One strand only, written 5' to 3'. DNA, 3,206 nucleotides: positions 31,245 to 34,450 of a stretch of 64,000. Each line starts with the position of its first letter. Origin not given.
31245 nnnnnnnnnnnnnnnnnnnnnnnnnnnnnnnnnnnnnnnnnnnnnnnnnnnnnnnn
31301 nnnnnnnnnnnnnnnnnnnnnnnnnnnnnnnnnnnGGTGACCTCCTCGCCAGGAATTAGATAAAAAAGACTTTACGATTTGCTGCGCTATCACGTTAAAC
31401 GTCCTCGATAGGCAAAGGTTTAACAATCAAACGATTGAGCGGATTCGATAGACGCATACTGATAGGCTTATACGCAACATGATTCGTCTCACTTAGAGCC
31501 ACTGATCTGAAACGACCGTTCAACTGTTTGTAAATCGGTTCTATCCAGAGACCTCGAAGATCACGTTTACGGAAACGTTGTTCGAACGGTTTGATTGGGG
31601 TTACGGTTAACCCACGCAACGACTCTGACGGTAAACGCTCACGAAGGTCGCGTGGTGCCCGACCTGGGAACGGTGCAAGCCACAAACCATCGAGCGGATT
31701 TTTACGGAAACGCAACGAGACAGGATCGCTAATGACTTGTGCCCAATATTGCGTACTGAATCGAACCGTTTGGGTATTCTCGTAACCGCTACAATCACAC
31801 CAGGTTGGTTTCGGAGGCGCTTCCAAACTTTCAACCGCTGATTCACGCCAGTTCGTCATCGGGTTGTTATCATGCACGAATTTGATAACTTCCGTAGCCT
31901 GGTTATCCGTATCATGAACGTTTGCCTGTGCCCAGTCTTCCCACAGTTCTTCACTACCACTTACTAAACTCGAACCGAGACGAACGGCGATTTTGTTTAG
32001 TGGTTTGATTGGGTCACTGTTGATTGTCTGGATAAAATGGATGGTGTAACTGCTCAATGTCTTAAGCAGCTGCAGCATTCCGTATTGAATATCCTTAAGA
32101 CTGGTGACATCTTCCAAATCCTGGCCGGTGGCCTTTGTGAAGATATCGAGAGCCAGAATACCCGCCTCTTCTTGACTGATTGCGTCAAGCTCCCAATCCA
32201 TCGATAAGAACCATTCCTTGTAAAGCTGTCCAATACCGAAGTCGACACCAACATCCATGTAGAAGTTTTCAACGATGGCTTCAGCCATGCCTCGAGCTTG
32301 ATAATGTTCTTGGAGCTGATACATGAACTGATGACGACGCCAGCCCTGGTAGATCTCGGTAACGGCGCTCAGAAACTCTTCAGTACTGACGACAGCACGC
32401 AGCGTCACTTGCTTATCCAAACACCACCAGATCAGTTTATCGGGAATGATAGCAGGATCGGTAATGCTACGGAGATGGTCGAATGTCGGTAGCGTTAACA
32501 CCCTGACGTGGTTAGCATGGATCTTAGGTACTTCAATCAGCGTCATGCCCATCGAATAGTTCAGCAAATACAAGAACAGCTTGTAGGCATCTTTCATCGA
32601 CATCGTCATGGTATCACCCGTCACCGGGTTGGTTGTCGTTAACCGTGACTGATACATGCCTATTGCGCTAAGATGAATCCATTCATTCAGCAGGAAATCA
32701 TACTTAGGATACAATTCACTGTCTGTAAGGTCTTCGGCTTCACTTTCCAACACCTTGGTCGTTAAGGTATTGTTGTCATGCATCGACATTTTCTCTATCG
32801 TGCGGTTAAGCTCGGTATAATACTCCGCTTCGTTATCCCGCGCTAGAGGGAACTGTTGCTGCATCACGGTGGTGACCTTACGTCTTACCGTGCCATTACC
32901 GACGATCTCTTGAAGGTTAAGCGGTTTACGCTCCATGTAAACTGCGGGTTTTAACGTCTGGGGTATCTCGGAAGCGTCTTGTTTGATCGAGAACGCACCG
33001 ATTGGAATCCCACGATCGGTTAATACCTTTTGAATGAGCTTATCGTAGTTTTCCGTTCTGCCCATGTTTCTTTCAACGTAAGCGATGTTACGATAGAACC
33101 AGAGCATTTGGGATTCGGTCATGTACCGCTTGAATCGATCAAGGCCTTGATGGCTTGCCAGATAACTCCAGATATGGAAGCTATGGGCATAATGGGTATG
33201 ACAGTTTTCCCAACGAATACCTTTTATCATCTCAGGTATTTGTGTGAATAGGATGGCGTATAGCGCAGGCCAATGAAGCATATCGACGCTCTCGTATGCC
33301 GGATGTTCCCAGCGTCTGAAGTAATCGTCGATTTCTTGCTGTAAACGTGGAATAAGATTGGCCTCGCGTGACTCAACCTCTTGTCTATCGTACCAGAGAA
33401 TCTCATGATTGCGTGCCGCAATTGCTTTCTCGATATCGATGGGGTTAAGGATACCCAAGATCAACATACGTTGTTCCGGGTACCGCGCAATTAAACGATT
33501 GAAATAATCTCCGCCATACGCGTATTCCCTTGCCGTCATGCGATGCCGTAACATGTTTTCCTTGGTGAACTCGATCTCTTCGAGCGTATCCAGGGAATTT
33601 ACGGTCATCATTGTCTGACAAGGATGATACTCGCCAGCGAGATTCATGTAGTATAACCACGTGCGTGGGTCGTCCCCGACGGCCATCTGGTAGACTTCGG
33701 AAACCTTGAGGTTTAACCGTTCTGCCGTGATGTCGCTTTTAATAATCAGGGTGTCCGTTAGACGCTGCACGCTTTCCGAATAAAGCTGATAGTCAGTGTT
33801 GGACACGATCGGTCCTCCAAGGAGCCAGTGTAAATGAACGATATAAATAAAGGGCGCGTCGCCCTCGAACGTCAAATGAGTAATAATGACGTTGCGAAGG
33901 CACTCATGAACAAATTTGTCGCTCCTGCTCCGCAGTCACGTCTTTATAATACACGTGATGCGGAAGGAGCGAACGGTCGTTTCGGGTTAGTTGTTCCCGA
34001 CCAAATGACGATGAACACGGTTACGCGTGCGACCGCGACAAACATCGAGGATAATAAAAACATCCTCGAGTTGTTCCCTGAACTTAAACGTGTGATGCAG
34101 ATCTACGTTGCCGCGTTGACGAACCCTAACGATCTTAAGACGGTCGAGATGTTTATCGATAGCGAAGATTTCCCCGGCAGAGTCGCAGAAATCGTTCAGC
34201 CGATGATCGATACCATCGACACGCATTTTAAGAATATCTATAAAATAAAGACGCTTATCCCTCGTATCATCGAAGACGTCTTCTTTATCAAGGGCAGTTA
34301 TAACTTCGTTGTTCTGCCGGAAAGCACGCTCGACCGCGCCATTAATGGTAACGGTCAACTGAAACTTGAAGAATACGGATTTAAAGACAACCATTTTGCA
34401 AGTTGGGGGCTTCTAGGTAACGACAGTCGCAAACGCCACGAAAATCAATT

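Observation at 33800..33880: Head-to-head divergent gene pairs with essentially no intergenic space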

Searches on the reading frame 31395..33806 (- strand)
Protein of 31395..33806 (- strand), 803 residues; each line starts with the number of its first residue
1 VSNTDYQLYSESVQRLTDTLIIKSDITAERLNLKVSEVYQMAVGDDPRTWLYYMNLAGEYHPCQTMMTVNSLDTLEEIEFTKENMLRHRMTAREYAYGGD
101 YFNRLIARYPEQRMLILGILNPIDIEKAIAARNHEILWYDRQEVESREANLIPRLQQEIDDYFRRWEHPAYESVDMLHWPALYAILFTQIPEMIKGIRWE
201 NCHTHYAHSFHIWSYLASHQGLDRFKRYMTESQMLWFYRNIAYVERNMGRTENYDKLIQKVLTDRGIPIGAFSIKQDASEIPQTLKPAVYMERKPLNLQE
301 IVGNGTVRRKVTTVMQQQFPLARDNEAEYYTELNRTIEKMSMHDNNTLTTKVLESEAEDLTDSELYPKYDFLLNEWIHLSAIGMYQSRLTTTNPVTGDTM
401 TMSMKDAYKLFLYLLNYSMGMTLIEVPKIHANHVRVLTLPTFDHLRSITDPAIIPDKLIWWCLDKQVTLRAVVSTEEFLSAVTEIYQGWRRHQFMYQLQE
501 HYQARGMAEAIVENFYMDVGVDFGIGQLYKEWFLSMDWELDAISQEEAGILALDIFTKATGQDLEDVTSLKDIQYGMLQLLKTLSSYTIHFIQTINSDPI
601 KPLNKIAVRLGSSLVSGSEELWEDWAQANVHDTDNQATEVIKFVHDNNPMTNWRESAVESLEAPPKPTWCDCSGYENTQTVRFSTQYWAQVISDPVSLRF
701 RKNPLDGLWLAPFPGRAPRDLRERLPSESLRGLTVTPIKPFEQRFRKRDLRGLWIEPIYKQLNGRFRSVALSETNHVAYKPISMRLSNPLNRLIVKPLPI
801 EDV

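Call 8: search_protein_families(library=phrogs, proteins=[window:31395-33806:-])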
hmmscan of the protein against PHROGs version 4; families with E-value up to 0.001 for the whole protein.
window:31395-33806:- (803 aa): 1 family
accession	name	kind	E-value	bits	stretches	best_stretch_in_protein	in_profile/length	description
phrog_3222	-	unknown function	1.3e-209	699.2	1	1-649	1-650/711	-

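Call 9: search_protein_families(library=pfam, proteins=[window:31395-33806:-], max_evalue=0.01)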
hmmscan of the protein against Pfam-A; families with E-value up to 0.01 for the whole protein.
window:31395-33806:- (803 aa): 0 families

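Call 41: search_solved_structures(query=window:31398-33806:-, max_evalue=0.001)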
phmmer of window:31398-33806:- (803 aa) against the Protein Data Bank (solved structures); distinct sequences matched with E-value up to 0.001: 3.
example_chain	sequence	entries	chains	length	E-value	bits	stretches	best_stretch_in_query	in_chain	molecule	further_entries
11lx_Bh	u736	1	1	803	0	1854.8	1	1-802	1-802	Virion structural protein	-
36za_sR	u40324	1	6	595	0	1359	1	1-595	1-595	Virion structural protein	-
9xqs_C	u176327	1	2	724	1.6e-110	373.7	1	5-619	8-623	PHIKZ128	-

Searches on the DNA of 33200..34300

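Call 84: search_rna_families(source=window, start=33200, end=34300, threshold=evalue, max_evalue=1)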
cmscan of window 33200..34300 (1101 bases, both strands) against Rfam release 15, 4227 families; matches with E-value up to 1: 1.
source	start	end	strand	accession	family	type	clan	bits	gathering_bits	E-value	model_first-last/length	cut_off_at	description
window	33735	33772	+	RF01343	CRISPR-DR33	Gene; CRISPR;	-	19.1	39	0.45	1-37/37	no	CRISPR RNA direct repeat element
